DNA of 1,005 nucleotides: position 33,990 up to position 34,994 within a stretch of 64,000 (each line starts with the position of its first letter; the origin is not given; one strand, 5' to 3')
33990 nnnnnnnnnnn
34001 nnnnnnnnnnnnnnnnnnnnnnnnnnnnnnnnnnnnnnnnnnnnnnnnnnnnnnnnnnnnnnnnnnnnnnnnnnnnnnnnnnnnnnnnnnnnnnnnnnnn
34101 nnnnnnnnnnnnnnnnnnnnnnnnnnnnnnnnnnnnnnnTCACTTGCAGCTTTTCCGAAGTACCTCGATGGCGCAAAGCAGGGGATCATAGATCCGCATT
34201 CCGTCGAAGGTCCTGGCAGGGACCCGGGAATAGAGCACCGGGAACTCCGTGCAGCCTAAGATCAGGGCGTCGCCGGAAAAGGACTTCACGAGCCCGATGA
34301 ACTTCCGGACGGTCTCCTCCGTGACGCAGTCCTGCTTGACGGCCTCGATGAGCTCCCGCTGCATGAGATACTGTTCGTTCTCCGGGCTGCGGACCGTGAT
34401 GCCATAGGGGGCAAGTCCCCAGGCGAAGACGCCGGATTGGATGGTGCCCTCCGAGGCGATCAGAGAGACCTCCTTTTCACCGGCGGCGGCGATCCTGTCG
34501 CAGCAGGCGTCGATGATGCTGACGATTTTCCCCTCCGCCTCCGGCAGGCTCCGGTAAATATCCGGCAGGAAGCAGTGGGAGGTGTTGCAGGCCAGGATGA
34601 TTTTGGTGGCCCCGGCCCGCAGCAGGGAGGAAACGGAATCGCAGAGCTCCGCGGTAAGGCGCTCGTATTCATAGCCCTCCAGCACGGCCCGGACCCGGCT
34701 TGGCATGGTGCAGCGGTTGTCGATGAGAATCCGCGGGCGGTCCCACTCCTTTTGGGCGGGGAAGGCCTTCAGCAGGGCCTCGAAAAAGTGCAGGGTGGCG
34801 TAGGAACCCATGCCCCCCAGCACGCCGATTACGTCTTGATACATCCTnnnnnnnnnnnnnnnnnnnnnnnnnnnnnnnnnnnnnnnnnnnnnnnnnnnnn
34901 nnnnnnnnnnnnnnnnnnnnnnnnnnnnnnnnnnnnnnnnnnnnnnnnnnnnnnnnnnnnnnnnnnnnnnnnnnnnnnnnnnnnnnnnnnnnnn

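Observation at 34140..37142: Racemase + nucleotidyltransferase + HAD-IB phosphatase + LicD: candidate pathway for a novel nucleotide-activated head group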

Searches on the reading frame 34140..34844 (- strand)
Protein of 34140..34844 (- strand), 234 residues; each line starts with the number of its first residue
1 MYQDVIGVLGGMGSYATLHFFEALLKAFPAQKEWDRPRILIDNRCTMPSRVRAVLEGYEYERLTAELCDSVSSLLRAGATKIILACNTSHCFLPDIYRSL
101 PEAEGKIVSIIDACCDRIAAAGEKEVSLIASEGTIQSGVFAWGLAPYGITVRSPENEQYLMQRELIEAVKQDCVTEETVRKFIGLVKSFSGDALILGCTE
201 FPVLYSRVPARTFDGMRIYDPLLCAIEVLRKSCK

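Call 3: search_protein_families(library=pfam, proteins=[window:34140-34844:-], max_evalue=0.01)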
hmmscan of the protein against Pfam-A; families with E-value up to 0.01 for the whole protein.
window:34140-34844:- (234 aa): 1 family
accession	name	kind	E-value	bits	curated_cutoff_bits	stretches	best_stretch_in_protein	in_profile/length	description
PF01177.27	Asp_Glu_race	-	3.6e-24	86.2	31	1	9-227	1-209/211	Asp/Glu/Hydantoin racemase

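Call 4: search_protein_families(library=ncbifam, proteins=[window:34140-34844:-], max_evalue=0.01)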
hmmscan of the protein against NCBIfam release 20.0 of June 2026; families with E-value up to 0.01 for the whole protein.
window:34140-34844:- (234 aa): 6 families
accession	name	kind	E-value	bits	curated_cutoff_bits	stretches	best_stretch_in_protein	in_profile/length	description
NF052483.1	racemase_CuyB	equivalog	6.9e-41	140.6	190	1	6-210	1-205/225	cysteate racemase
TIGR00035.1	asp_race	subfamily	1.1e-30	106.9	93.1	1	4-205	3-203/236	amino acid racemase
NF002035.0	PRK00865.1-3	equivalog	1.4e-07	31.4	328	1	70-208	57-194/267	glutamate racemase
TIGR00067.1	glut_race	equivalog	3.1e-06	26.8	146.65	1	81-209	64-191/251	glutamate racemase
NF007569.0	PRK10200.1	equivalog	1.2e-05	25.2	417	1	50-206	47-205/230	aspartate/glutamate racemase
NF002034.1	PRK00865.1-1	equivalog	0.0047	16.2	408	1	80-220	63-203/260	glutamate racemase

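Call 8: find_homologous_proteins(query=window:34140-34844:-, max_evalue=1e-10)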
Query window:34140-34844:- (234 aa): 1766 proteins with E <= 1e-10 among 2802 candidates; the best 120 are listed.
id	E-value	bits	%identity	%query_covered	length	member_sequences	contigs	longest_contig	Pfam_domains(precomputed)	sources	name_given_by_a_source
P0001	3.5e-143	493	94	100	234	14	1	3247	PF01177.28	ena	-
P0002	4.3e-138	477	91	100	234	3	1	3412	PF01177.28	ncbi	-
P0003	8.5e-137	472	90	100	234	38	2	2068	PF01177.28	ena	-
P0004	1.3e-136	472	90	100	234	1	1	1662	PF01177.28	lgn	-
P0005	3.0e-136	471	89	100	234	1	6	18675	PF01177.28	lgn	-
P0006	3.3e-136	470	89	100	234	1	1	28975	PF01177.28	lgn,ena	-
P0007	4.7e-136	470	90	100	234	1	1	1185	PF01177.28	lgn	-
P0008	5.5e-136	470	90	100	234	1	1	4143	PF01177.28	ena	-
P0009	7.6e-136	469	89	100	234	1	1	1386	PF01177.28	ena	-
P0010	1.5e-135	468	88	100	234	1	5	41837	PF01177.28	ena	-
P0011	1.6e-135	468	88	100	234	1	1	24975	PF01177.28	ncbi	-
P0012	2.4e-135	468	89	100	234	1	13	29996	PF01177.28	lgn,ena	-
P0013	2.7e-135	467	89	100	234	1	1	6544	PF01177.28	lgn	-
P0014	2.9e-135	467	88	100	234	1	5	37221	PF01177.28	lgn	-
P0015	3.0e-135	467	88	100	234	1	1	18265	PF01177.28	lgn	-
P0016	3.7e-135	467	88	100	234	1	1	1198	PF01177.28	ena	-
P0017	3.9e-135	467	88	100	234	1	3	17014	PF01177.28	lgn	-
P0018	4.3e-135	467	88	100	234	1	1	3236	PF01177.28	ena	-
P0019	5.4e-135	466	88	100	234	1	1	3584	PF01177.28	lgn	-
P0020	7.7e-135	466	88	100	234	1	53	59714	PF01177.28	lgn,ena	-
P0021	8.3e-135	466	88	100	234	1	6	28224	PF01177.28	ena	-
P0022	1.1e-134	466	89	100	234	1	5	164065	PF01177.28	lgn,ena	-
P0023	1.1e-134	466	88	100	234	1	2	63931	PF01177.28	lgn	-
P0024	2.8e-134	464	88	100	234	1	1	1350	PF01177.28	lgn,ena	-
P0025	5.3e-134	463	88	100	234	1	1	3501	PF01177.28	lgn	-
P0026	7.5e-134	463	87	100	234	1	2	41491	PF01177.28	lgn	-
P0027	2.0e-133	461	87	100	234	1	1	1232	PF01177.28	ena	-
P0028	7.1e-133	460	87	100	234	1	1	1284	PF01177.28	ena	-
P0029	7.5e-133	459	86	100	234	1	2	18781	PF01177.28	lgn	-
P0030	4.5e-131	454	87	100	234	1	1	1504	PF01177.28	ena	-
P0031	5.7e-131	453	83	100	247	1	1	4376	PF01177.28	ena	-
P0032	3.0e-130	451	85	100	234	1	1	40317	PF01177.28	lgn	-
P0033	5.8e-128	443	85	100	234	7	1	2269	PF01177.28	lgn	-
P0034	7.4e-127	440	83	100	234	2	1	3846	PF01177.28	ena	-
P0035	9.1e-127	440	82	100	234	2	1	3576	PF01177.28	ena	-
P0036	5.6e-126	437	82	100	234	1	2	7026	PF01177.28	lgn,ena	-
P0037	6.6e-124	430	82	100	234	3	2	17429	PF01177.28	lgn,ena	-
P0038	8.9e-123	427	80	100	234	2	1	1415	PF01177.28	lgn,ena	-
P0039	4.1e-122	424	80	100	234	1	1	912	PF01177.28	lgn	-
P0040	5.1e-122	424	82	100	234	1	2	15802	PF01177.28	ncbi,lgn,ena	-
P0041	5.2e-122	424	82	100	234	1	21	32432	PF01177.28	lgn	-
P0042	7.1e-122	424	80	100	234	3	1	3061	PF01177.28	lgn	-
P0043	7.8e-122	423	79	100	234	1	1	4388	PF01177.28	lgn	-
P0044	1.6e-121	422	82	100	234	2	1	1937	PF01177.28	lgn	-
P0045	9.6e-121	420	79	100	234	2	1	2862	PF01177.28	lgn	-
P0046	9.8e-121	420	80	100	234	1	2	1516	PF01177.28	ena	-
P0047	1.0e-120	420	81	100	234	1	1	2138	PF01177.28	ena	-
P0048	1.4e-120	419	79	100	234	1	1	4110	PF01177.28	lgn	-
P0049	1.5e-120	419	81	100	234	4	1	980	PF01177.28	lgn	-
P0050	3.2e-120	418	80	100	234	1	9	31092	PF01177.28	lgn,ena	-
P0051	3.6e-120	418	81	100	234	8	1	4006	PF01177.28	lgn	-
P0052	3.6e-120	418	80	100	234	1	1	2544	PF01177.28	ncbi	-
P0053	5.1e-120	417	80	100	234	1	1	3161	PF01177.28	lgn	-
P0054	5.9e-120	417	80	100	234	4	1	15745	PF01177.28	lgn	-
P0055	9.4e-120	417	79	100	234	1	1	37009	PF01177.28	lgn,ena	-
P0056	1.3e-119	416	80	100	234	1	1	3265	PF01177.28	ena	-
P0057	1.4e-119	416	80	100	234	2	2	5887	PF01177.28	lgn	-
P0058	4.3e-119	414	77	100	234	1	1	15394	PF01177.28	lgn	-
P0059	4.5e-119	414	78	100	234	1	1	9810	PF01177.28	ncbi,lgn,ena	-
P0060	5.1e-119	414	79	100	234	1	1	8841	PF01177.28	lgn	-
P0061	2.8e-118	412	79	100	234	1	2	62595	PF01177.28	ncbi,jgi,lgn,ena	-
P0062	1.2e-117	410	78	100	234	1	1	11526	PF01177.28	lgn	-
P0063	1.8e-117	409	77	100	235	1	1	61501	PF01177.28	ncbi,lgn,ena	-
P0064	1.1e-116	407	78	100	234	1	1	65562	PF01177.28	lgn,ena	-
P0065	1.1e-116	407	78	100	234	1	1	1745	PF01177.28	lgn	-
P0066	1.2e-116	406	76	100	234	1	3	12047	PF01177.28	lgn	-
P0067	7.4e-115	401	77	100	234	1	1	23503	PF01177.28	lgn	-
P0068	7.5e-115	401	76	100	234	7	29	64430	PF01177.28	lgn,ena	-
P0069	1.1e-114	400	76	100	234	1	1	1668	PF01177.28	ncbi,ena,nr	ncbi:MAG: aspartate/glutamate racemase family protein [Clostridia bacterium]|nr:aspartate/glutamate 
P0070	1.1e-114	400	77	100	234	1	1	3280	PF01177.28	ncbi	-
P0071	2.0e-114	399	81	95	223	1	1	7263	PF01177.28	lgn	-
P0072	2.8e-114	399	76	100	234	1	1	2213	PF01177.28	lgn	-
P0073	3.7e-114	398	75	100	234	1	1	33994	PF01177.28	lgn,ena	-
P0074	1.1e-113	397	75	100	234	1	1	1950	PF01177.28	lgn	-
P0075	7.9e-113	394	75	100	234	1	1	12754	PF01177.28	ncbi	-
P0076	1.4e-112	393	76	100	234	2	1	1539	PF01177.28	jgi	-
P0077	1.5e-112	393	74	100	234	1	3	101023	PF01177.28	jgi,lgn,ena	jgi:aspartate racemase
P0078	1.7e-112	393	74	100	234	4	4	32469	PF01177.28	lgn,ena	-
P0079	2.1e-112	393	76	99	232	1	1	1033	PF01177.28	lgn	-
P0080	5.3e-112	391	76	100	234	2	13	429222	PF01177.28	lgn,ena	-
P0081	1.4e-111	390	76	100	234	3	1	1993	PF01177.28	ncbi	-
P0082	1.2e-110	387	76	100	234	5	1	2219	PF01177.28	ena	-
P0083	3.9e-110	385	75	100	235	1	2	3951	PF01177.28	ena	-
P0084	2.1e-109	383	74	100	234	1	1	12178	PF01177.28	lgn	-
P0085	4.2e-109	382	75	100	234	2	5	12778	PF01177.28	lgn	-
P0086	7.8e-109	381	73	100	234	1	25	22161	PF01177.28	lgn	-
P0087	1.1e-108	380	74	100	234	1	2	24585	PF01177.28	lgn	-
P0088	1.1e-108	380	74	100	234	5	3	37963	PF01177.28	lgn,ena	-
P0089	5.3e-108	378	72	100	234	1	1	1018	PF01177.28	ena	-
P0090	7.2e-108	378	74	100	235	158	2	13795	PF01177.28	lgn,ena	-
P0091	2.1e-107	376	70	100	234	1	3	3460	PF01177.28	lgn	-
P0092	2.1e-107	376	70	100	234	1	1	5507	PF01177.28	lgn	-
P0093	7.3e-107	374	71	100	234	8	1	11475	PF01177.28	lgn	-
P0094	1.3e-106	374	71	100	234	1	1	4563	PF01177.28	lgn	-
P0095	1.5e-106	373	71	100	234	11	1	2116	PF01177.28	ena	-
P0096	4.5e-106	372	71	100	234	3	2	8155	PF01177.28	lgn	-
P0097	8.0e-106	371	74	100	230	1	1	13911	PF01177.28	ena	-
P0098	8.6e-106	371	70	100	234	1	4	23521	PF01177.28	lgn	-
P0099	8.8e-105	368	70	100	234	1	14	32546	PF01177.28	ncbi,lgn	-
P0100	6.8e-104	365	71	100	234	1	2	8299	PF01177.28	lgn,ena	-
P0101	8.2e-104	364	70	100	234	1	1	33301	PF01177.28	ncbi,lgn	-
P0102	1.6e-103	364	70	100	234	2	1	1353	PF01177.28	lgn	-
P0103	2.1e-103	363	69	100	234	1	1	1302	PF01177.28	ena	-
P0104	3.0e-103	363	71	100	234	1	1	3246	PF01177.28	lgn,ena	-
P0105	7.9e-103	361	69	100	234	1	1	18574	PF01177.28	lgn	-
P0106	8.3e-103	361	69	100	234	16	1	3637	PF01177.28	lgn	-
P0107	2.3e-102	360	71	100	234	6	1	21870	PF01177.28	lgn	-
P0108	1.3e-101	357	71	100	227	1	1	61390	PF01177.28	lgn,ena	-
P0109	2.6e-100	353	65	100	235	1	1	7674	PF01177.28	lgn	-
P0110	5.3e-97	342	65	100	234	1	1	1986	PF01177.28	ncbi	-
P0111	1.9e-96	340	66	98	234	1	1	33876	PF01177.28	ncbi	-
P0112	1.9e-96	340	82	80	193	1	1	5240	PF01177.28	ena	-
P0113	2.9e-96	340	64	100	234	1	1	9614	PF01177.28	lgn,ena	-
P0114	4.7e-94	333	66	100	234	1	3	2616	PF01177.28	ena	-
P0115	3.7e-93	330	63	100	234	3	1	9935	PF01177.28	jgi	-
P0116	4.2e-93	329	64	100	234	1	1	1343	PF01177.28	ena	-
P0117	3.0e-89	317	65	100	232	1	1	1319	PF01177.28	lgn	-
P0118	3.0e-86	307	81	73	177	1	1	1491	PF01177.28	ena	-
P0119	5.9e-80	286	57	100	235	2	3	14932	PF01177.28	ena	-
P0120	6.2e-78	280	57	100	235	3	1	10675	PF01177.28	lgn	-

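Call 9: search_solved_structures(query=window:34140-34844:-, max_evalue=0.001)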
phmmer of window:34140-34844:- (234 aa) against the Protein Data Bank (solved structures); distinct sequences matched with E-value up to 0.001: 19.
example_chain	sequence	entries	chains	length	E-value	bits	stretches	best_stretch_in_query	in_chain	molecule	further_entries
1jfl_A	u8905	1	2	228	1.2e-25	94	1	5-207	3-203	ASPARTATE RACEMASE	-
2dx7_A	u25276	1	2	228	2.2e-24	89.8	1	5-207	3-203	aspartate racemase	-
5b19_A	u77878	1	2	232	4.2e-19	72.5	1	5-207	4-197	Aspartate racemase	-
5wxx_A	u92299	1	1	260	1.1e-17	67.9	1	5-224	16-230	McyF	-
5xnk_A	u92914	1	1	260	2.1e-16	63.7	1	5-224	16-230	McyF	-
5wxy_A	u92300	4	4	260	5.2e-15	59.2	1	5-224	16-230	McyF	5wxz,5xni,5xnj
3s7z_A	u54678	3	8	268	6.4e-15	58.9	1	4-205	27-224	Putative aspartate racemase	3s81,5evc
2zsk_A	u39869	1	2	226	2.2e-12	50.6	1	6-219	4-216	226aa long hypothetical aspartate racemase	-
3ojc_A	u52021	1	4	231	3e-07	33.8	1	5-210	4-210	Putative aspartate/glutamate racemase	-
1iu9_A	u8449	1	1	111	3.6e-07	33.5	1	112-205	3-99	aspartate racemase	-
3out_A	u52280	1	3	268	2.2e-06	31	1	75-229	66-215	Glutamate racemase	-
9lyd_Q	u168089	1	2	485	6.1e-06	29.5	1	111-205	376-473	G-protein coupled receptor 3,Aspartate racemase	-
5w16_A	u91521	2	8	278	9.4e-06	28.9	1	72-228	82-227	Glutamate racemase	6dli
1zuw_A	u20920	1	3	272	1.3e-05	28.4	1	81-208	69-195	glutamate racemase 1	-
2gzm_A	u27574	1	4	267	5.9e-05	26.3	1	72-206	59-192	Glutamate racemase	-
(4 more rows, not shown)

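Call 13: find_related_loci(query=A1, collection=genome_contigs, flank=10000)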
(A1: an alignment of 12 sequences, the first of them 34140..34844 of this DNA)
Query A1 (234 aa) in genome_contigs; peptide patterns used: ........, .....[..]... (x = any residue, [..] = any of these).
100 stretches matched a pattern; 92 encode a relative of the query (tblastn E <= 1e-3); the best 80 are kept; 80 distinct loci.
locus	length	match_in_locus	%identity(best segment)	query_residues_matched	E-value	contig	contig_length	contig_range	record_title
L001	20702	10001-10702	83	1-234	1e-130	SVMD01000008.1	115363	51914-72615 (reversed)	MAG: Oscillospiraceae bacterium isolate SIG504 NODE_3869_length_115363_cov_9.824413, whole genome shotgun sequence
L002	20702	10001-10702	77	1-234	1e-124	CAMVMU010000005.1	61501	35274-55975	MAG TPA_asm: uncultured Oscillospiraceae bacterium isolate SRR8387719_bin.78_metaWRAP_v1.3_MAG genome assembly, contig:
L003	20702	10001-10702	76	1-234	3e-120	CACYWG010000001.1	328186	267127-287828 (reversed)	MAG: Ruminococcaceae bacterium isolate RUG12339 genome assembly, contig: RUG12339_asm_1, whole genome shotgun sequence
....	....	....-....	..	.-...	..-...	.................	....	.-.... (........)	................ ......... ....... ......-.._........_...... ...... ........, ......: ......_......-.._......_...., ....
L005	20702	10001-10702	72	1-234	1e-114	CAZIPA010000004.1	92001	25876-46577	MAG TPA_asm: uncultured Oscillospiraceae bacterium isolate binchicken_co370_212 genome assembly, contig: NODE_351_length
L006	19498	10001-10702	70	1-234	2e-112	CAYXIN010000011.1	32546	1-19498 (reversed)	MAG TPA_asm: uncultured Oscillospiraceae bacterium isolate SRP350583_co3_259 genome assembly, contig: NODE_1349_length_3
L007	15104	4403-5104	70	1-234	2e-111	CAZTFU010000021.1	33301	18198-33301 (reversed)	MAG TPA_asm: uncultured Clostridium sp. isolate SRP225648_co1_259 genome assembly, contig: NODE_2652_length_33301_cov_25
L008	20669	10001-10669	56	5-230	4e-76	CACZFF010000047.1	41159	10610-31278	MAG: uncultured Lachnospiraceae bacterium isolate RUG12566 genome assembly, contig: RUG12566_asm_47, whole genome shotgu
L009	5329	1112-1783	56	5-231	2e-76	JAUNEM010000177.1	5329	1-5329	MAG: Eubacteriales bacterium isolate S24M_St_59_sub NODE_5707_length_5329_cov_10.923967, whole genome shotgun sequence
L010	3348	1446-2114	56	5-230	5e-76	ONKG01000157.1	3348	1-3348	uncultured Lachnospiraceae bacterium isolate RUG375 genome assembly, contig: scaffold_19149, whole genome shotgun sequen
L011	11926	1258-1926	56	5-230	1e-75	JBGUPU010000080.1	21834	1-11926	MAG: Lachnospiraceae bacterium isolate ruminal_MAG_156 ruminal_MAG_156_contig_0080, whole genome shotgun sequence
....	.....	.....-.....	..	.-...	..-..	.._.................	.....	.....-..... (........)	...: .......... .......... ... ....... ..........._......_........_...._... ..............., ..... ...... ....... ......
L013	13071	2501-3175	54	5-232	1e-74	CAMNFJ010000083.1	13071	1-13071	MAG: uncultured Lachnospiraceae bacterium isolate SRR873597_bin.35_metaWRAP_v1.3_MAG genome assembly, contig: NODE.12396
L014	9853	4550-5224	54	5-232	4e-74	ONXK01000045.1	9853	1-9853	uncultured Lachnospiraceae bacterium isolate RUG710 genome assembly, contig: scaffold_8316, whole genome shotgun sequenc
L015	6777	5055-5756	50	2-234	4e-74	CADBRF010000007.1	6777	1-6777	MAG: uncultured Coriobacteriaceae bacterium isolate RUG14224 genome assembly, contig: RUG14224_asm_7, whole genome shotg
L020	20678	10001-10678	50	3-231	3e-72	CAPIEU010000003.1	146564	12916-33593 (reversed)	MAG TPA_asm: uncultured Clostridia bacterium isolate MGBC139318 genome assembly, contig: MGBC139318.3, whole genome shot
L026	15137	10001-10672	50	5-231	6e-70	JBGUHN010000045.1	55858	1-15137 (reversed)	MAG: Lachnospiraceae bacterium isolate ruminal_MAG_35 ruminal_MAG_35_contig_0045, whole genome shotgun sequence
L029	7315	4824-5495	51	5-231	1e-69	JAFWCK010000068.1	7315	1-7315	MAG: Lachnospiraceae bacterium isolate RGIG5612 Sheep_Duodenum-2__c115005, whole genome shotgun sequence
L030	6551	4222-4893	51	5-231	1e-69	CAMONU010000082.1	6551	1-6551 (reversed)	MAG: uncultured Lachnospiraceae bacterium isolate SRR873608_bin.117_metaWRAP_v1.3_MAG genome assembly, contig: NODE_4019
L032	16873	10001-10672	49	5-231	2e-69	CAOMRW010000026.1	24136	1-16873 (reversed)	MAG TPA_asm: uncultured Clostridia bacterium isolate MGBC163007 genome assembly, contig: MGBC163007.26, whole genome sho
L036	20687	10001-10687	49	1-232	1e-68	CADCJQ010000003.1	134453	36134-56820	MAG: uncultured Erysipelotrichaceae bacterium isolate RUG14705 genome assembly, contig: RUG14705_asm_3, whole genome sho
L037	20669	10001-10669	50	6-231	8e-69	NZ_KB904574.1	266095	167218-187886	Streptococcus ovis DSM 16829 A3I9DRAFT_scaffold_2.3, whole genome shotgun sequence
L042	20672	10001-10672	49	5-231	2e-67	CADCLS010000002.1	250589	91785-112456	MAG: Ruminococcaceae bacterium isolate RUG14768 genome assembly, contig: RUG14768_asm_2, whole genome shotgun sequence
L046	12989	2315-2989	47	5-232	8e-67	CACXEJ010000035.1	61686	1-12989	MAG: Ruminococcus flavefaciens isolate RUG11186 genome assembly, contig: RUG11186_asm_35, whole genome shotgun sequence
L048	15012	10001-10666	46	6-230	7e-66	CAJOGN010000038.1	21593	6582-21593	uncultured Lachnospiraceae bacterium isolate Sheep_2_mag_58 genome assembly, contig: scaffold_2552, whole genome shotgun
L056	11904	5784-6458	47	5-232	1e-64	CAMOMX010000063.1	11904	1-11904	MAG: uncultured Lachnospiraceae bacterium isolate SRR873601_bin.51_metaWRAP_v1.3_MAG genome assembly, contig: NODE_16670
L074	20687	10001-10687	45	2-231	3e-60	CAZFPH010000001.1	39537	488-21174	MAG TPA_asm: uncultured Lachnospiraceae bacterium isolate SRP315200_co1_290 genome assembly, contig: NODE_1214_length_39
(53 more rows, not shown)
